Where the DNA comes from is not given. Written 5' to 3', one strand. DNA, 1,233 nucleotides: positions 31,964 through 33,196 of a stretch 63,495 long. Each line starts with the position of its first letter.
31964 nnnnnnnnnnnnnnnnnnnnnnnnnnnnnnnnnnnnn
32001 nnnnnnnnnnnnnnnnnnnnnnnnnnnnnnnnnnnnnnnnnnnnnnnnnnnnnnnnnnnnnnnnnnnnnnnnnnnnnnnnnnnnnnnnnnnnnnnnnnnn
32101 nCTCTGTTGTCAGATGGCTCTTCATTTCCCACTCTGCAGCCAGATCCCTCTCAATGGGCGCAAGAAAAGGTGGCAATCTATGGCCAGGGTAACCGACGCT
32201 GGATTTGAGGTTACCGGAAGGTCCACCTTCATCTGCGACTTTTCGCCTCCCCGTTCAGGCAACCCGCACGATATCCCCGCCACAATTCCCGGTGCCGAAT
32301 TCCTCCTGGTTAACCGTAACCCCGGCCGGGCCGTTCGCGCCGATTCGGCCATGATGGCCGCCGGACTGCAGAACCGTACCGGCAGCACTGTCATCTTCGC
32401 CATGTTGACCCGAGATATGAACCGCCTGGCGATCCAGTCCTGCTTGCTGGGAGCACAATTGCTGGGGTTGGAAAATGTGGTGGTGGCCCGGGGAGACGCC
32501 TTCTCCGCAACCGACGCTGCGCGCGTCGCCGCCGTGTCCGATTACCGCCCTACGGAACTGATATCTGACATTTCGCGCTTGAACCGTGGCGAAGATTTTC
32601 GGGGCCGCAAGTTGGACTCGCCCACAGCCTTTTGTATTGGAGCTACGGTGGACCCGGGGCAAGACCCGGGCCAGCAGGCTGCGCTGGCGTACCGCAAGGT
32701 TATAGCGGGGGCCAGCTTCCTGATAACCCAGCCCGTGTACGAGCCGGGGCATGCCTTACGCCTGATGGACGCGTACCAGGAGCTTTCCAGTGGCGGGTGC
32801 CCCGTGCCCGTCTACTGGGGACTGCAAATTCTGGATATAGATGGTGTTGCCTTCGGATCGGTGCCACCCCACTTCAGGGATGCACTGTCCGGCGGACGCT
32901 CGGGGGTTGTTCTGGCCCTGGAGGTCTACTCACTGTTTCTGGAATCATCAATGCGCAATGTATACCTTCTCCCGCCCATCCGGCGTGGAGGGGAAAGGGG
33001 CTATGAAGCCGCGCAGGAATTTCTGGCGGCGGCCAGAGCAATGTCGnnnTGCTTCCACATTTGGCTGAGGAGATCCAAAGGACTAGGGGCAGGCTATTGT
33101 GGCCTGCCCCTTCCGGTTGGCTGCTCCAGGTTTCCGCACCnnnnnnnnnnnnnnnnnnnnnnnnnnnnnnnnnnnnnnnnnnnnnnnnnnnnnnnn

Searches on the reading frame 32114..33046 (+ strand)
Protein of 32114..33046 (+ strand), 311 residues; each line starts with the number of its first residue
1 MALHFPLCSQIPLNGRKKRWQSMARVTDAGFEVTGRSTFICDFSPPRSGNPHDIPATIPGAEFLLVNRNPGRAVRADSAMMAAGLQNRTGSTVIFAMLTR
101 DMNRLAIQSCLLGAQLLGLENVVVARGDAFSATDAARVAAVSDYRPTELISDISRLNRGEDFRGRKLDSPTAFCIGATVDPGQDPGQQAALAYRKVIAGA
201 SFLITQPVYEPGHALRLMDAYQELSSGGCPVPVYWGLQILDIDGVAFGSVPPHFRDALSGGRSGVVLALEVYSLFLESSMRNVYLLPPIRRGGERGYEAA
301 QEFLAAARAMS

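Call 33: search_protein_families(library=pfam, proteins=[window:32114-33046:+], max_evalue=0.001)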
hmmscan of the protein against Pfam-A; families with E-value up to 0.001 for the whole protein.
window:32114-33046:+ (311 aa): 1 family
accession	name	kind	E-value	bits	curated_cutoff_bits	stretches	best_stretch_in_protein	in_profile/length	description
PF02219.23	MTHFR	-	3e-11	43.7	24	1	62-226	42-199/287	Methylenetetrahydrofolate reductase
